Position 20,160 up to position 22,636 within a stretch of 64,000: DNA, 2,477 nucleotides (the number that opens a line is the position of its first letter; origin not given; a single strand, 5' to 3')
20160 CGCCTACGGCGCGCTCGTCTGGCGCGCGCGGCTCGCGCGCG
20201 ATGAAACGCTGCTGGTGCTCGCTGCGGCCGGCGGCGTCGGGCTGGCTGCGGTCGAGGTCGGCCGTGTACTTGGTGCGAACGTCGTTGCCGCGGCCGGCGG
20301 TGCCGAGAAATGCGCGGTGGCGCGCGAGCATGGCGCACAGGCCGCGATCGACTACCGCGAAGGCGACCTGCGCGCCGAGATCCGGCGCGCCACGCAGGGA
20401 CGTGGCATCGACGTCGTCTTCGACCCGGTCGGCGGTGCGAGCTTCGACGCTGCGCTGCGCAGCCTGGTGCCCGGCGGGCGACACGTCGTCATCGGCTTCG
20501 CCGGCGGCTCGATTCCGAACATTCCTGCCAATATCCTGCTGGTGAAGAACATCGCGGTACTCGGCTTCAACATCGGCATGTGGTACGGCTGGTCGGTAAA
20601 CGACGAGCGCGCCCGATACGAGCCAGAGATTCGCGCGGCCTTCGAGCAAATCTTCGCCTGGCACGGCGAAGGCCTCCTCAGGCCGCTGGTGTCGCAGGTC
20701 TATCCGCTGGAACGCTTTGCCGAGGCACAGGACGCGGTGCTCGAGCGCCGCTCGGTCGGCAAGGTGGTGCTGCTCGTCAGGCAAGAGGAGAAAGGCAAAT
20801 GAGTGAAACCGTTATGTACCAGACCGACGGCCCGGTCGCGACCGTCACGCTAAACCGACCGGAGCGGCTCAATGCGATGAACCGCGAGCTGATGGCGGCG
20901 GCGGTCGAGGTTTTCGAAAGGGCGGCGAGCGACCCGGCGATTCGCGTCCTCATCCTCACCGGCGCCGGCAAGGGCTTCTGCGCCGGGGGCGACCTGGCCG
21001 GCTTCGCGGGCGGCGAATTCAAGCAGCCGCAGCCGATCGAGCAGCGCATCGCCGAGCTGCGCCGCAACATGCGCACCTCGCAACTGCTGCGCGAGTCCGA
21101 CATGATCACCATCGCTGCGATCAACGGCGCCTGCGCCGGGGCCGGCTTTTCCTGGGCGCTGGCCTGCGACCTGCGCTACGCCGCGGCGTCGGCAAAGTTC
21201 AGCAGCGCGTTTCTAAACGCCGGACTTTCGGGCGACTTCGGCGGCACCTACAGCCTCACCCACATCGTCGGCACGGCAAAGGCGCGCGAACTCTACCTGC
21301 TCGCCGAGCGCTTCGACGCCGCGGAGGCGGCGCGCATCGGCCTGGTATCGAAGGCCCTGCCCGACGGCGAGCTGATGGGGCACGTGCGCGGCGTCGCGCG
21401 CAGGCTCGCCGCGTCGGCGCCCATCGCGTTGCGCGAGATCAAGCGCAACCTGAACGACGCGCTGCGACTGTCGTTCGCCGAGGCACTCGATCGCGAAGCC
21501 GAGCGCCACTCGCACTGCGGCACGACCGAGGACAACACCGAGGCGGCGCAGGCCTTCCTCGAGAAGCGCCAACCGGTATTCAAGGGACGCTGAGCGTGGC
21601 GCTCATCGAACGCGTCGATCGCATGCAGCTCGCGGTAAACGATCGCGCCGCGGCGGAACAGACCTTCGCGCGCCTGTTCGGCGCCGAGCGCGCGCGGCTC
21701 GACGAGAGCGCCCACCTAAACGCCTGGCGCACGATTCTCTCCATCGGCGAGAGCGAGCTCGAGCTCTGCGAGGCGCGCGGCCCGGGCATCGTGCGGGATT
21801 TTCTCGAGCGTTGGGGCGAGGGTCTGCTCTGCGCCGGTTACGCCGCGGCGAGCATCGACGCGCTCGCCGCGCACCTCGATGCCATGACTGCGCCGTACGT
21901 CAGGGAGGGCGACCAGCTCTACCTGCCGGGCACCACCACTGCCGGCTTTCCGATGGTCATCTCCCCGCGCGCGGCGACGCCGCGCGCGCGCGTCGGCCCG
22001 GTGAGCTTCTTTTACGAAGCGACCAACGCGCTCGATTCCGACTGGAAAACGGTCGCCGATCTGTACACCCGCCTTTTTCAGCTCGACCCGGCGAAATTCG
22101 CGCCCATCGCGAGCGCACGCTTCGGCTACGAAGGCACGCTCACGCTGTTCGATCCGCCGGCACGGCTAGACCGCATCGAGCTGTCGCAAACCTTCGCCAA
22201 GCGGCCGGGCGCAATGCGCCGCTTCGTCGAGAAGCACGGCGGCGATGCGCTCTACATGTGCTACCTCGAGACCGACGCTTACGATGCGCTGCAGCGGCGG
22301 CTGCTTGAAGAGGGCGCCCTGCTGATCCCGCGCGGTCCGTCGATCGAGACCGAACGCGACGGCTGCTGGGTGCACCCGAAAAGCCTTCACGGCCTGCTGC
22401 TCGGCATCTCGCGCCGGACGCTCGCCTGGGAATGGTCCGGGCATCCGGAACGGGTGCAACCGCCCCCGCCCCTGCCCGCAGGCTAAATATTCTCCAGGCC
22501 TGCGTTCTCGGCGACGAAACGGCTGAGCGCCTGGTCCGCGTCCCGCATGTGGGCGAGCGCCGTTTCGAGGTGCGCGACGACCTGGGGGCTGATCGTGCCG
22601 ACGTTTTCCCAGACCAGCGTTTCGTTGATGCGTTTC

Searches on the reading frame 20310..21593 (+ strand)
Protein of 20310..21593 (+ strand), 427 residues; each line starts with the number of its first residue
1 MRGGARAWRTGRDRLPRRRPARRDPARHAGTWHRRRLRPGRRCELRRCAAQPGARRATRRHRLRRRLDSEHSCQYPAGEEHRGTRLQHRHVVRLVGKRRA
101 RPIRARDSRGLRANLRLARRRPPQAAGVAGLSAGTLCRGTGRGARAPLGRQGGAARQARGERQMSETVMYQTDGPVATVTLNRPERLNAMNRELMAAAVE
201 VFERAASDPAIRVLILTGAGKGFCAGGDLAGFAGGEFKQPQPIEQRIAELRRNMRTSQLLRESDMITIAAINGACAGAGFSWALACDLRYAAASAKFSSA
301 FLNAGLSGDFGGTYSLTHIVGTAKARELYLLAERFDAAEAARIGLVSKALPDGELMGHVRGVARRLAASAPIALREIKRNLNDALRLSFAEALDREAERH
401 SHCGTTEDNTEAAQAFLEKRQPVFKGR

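Call 13: search_protein_families(library=pfam, proteins=[window:20310-21593:+], max_evalue=0.01)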
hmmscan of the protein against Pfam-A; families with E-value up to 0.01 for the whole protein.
window:20310-21593:+ (427 aa): 2 families
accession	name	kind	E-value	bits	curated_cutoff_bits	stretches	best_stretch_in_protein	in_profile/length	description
PF00378.25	ECH_1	-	1.9e-61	208.1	27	1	175-426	5-250/251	Enoyl-CoA hydratase/isomerase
PF16113.10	ECH_2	-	1.3e-25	91.1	27.2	1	177-354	2-176/335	Enoyl-CoA hydratase/isomerase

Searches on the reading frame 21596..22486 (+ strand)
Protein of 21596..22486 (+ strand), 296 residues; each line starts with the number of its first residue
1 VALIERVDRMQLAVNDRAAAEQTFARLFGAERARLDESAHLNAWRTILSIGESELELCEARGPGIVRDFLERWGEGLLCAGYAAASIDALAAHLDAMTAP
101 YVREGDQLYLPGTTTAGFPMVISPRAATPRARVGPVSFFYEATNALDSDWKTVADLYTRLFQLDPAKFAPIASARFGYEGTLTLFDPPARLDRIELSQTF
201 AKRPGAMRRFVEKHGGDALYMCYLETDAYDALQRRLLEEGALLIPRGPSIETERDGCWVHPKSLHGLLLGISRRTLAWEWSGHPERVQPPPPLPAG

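Call 13: search_protein_families(library=pfam, proteins=[window:21596-22486:+], max_evalue=0.01)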
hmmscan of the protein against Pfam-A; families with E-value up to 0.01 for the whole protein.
window:21596-22486:+ (296 aa): 1 family
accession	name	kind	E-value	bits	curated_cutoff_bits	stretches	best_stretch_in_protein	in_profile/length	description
PF13669.12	Glyoxalase_4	-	2.7e-07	31.3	27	1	11-104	4-96/109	Glyoxalase/Bleomycin resistance protein/Dioxygenase superfamily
